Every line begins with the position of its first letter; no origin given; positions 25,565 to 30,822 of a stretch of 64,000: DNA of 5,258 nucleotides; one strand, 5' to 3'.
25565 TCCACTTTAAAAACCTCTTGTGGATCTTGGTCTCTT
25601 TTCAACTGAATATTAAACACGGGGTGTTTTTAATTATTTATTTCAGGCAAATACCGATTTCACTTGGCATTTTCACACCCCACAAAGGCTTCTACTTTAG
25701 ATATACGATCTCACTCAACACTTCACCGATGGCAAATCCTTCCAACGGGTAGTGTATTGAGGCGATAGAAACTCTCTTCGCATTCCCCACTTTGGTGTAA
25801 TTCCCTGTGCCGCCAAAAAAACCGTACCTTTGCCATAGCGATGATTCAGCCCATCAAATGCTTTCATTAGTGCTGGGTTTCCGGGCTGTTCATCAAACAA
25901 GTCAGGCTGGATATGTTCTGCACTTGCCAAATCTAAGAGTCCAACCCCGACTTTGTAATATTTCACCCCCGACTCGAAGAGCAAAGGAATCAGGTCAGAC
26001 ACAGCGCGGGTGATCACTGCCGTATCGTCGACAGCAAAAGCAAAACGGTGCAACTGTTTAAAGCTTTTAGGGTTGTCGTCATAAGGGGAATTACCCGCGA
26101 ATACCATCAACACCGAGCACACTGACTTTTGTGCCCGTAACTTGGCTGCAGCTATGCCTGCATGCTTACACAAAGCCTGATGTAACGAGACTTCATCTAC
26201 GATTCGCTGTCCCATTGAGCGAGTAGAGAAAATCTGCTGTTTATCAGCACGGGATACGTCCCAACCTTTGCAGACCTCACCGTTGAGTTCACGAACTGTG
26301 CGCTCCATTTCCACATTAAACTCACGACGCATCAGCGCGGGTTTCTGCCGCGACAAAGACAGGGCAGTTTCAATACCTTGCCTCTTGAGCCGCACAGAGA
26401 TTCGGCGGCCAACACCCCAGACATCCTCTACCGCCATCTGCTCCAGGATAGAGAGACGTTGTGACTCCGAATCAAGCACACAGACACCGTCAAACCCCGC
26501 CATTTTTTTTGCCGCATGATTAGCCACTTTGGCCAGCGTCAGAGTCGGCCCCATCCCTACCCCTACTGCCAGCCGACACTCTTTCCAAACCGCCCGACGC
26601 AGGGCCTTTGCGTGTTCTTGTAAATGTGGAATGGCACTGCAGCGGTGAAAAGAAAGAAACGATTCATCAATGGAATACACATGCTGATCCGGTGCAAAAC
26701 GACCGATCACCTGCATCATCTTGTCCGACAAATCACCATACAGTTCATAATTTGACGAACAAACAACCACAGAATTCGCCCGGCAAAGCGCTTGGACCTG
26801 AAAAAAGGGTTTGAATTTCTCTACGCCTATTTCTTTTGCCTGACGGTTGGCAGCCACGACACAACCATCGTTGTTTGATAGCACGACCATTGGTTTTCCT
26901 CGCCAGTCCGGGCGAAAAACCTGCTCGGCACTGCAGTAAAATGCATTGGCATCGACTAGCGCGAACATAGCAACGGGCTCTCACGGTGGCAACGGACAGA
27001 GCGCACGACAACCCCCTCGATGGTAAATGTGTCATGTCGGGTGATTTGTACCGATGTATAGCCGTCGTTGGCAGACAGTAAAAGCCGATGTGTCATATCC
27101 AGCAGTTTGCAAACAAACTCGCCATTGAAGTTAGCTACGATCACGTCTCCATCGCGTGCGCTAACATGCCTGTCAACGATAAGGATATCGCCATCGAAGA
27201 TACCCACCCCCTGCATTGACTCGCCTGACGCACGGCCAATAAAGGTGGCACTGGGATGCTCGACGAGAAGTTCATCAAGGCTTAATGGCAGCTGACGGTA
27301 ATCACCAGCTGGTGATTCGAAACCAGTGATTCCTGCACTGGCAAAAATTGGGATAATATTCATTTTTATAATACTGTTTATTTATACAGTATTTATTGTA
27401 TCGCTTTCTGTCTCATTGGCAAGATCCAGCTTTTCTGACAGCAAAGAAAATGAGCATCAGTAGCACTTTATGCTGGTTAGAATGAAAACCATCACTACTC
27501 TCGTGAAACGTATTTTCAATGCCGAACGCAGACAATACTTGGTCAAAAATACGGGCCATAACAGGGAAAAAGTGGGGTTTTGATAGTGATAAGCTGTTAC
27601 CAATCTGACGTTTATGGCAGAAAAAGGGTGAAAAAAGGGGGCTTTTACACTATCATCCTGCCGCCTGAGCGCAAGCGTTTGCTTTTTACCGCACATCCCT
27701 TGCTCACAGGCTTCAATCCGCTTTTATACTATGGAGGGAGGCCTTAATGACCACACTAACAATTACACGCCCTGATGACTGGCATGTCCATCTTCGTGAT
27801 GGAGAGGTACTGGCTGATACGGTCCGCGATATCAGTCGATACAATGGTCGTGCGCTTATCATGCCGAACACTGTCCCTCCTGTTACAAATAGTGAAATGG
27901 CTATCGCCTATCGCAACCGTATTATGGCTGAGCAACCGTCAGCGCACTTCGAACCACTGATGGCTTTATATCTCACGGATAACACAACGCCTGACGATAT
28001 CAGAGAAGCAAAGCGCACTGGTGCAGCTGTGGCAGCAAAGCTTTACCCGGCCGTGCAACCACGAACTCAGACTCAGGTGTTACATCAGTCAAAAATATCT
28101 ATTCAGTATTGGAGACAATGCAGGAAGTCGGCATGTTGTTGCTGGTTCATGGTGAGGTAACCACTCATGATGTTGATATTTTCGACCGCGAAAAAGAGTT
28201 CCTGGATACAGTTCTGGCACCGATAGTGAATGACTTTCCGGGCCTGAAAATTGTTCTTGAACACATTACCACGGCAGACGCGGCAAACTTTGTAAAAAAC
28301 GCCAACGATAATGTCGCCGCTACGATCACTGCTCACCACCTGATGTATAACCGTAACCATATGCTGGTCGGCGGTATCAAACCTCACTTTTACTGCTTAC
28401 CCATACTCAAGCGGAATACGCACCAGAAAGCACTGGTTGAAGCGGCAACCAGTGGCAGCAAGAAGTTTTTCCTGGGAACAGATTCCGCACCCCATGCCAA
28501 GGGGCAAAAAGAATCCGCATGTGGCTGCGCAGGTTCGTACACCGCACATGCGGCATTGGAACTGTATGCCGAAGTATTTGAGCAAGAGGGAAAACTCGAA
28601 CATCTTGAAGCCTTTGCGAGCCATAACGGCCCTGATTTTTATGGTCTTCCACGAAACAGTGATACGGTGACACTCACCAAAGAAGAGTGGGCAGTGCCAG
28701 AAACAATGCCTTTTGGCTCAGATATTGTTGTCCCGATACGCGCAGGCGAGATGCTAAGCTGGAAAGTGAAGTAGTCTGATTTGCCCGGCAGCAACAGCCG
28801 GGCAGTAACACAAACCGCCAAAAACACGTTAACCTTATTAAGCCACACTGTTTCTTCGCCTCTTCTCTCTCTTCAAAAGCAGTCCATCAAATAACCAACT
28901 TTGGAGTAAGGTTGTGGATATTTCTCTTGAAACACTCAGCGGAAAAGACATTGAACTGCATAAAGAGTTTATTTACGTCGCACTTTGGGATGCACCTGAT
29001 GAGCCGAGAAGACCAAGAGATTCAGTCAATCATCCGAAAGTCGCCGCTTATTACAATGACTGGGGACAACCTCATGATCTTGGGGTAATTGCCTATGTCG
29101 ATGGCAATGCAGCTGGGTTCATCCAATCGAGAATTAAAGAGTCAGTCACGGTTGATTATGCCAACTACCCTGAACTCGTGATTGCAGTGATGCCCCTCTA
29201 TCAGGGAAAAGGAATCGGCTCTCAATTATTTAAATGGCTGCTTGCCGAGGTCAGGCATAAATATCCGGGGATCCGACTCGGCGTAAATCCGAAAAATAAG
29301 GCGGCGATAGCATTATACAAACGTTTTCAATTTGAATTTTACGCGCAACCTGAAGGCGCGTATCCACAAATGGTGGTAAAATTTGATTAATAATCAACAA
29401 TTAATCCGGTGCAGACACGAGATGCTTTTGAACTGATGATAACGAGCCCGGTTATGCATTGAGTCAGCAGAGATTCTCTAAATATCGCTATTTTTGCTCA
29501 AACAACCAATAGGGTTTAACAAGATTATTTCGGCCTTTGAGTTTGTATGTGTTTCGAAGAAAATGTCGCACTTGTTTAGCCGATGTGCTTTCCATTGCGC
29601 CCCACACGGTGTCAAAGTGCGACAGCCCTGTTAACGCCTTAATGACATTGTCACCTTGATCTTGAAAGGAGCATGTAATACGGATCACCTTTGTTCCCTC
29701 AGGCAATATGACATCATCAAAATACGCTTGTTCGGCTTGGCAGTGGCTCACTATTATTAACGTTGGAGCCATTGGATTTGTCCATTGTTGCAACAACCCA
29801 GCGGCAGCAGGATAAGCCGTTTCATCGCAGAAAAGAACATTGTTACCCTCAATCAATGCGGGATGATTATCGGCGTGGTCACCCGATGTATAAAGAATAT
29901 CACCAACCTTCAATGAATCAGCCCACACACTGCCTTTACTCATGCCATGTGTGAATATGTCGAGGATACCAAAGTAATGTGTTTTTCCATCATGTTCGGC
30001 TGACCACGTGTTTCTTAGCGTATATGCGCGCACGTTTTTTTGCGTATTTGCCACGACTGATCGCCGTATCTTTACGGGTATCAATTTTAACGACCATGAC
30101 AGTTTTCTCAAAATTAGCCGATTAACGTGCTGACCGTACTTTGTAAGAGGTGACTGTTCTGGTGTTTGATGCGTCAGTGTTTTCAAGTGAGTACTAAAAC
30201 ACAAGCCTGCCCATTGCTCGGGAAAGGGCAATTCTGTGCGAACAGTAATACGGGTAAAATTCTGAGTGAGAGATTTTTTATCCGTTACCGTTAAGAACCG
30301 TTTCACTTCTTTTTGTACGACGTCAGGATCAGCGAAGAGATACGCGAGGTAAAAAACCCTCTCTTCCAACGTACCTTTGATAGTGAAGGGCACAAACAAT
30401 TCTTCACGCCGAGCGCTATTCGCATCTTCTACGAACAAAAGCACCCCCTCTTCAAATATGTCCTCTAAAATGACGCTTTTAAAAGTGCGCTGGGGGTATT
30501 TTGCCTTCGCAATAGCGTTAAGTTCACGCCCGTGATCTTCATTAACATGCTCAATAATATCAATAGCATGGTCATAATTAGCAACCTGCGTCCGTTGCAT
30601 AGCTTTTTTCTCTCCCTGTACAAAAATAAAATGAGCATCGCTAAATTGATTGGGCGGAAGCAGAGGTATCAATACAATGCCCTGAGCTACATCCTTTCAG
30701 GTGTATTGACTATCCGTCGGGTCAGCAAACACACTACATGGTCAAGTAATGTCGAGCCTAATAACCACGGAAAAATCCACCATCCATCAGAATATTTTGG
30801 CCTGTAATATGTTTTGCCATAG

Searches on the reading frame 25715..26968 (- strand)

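Call 76: search_protein_families(library=ncbifam, proteins=[window:25715-26968:-], max_evalue=1e-20)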
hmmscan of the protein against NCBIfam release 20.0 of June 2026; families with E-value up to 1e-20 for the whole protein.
window:25715-26968:- (417 aa): 10 families
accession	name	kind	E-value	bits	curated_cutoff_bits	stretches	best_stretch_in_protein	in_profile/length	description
NF002955.0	PRK03609.1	subfamily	2.2e-122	409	431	1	1-416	1-422/422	translesion error-prone DNA polymerase V subunit UmuC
NF002848.0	PRK03103.1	subfamily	3.3e-47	160.9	381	1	3-387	7-390/410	DNA polymerase IV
NF003015.0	PRK03858.1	subfamily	1.9e-37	129.3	367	1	6-385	13-382/399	DNA polymerase IV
NF002882.0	PRK03348.1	equivalog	4.9e-35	121.2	389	1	5-362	10-357/461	DNA polymerase IV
NF002492.0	PRK01810.1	equivalog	3.4e-33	115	399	1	5-382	15-388/412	DNA polymerase IV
NF002751.0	PRK02794.1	equivalog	5e-32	111.3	371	1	3-383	41-412/425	DNA polymerase IV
NF002677.0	PRK02406.1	equivalog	3.5e-28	98.7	256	1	5-240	11-242/357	DNA polymerase IV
NF002883.0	PRK03352.1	equivalog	1.5e-24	86.8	330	1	5-245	10-240/347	DNA polymerase IV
NF002292.0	PRK01216.1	equivalog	1.8e-22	79.8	339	1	3-203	4-203/351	DNA polymerase IV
NF010731.0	PRK14133.1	equivalog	6.6e-22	78.2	362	1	5-302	8-296/352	DNA polymerase IV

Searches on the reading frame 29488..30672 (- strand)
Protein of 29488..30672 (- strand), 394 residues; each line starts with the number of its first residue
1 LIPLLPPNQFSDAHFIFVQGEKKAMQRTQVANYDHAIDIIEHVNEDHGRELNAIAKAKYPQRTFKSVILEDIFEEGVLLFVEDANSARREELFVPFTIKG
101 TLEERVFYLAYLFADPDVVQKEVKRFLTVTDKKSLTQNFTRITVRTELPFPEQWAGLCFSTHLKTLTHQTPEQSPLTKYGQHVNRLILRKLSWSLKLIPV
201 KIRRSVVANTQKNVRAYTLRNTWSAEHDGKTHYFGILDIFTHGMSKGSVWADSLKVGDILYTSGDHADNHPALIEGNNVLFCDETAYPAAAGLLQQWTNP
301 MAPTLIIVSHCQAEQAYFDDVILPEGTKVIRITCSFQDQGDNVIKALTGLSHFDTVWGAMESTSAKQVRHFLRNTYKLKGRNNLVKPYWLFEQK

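Call 76: search_protein_families(library=ncbifam, proteins=[window:29488-30672:-], max_evalue=1e-20)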
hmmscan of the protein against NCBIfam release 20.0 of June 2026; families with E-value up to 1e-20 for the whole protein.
window:29488-30672:- (394 aa): 0 families

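Call 78: search_protein_families(library=pfam, proteins=[window:29488-30672:-], max_evalue=0.000001)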
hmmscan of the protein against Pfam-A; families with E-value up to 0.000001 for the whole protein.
window:29488-30672:- (394 aa): 1 family
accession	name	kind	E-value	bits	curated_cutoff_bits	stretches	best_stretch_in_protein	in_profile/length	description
PF04954.18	SIP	-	1.4e-13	51.9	26.3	1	279-389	5-116/119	Siderophore-interacting protein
